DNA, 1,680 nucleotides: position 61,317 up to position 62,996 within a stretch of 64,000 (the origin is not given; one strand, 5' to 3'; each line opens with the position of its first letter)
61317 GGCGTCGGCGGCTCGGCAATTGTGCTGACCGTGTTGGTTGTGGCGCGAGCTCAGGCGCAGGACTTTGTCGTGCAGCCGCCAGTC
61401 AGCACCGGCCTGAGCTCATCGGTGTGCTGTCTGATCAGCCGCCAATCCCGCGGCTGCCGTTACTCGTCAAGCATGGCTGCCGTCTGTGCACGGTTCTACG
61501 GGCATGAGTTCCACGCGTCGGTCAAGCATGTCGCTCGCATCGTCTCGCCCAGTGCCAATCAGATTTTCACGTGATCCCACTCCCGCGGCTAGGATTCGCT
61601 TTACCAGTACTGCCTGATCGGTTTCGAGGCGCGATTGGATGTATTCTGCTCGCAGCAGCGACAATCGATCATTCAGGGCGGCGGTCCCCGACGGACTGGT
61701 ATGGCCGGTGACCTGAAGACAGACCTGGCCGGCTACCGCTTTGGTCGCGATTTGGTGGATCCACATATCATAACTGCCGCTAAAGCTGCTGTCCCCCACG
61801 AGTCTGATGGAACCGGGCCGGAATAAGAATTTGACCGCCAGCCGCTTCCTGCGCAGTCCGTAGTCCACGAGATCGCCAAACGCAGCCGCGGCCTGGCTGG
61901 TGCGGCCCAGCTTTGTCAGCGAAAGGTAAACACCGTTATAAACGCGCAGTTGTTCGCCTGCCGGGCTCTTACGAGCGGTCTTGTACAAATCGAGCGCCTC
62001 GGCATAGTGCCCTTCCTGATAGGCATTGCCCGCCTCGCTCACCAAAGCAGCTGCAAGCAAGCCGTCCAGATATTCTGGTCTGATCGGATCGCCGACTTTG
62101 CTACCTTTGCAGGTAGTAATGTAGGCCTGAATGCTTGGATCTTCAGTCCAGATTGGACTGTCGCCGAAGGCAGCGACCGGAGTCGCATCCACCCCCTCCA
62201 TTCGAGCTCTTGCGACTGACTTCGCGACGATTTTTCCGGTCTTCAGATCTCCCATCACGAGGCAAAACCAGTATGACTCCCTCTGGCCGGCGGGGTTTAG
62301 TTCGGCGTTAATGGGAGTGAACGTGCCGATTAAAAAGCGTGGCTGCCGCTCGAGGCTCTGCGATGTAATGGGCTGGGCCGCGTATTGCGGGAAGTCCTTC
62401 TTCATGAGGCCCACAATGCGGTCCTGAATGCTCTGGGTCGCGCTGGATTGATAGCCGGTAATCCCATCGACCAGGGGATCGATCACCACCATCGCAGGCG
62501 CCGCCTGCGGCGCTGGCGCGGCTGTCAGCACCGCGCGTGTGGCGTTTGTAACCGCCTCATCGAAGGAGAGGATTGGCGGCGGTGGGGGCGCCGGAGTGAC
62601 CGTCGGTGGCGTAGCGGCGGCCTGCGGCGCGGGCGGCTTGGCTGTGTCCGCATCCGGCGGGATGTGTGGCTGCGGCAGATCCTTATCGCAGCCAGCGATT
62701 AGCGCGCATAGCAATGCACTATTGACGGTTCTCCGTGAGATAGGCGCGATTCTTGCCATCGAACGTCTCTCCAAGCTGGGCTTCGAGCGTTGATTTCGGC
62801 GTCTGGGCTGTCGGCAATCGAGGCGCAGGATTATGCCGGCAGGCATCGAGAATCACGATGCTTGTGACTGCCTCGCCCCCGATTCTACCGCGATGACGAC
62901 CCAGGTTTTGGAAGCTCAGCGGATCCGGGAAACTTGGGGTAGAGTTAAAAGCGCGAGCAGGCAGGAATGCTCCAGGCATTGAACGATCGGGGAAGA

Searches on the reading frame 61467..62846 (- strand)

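Call 33: search_protein_families(library=pfam, proteins=[window:61467-62846:-], max_evalue=0.01)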
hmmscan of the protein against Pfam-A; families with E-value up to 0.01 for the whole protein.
window:61467-62846:- (459 aa): 1 family
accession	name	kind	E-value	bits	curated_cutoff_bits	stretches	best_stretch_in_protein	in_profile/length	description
PF00691.25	OmpA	-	2e-06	28.5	27.2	1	376-432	33-88/98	OmpA family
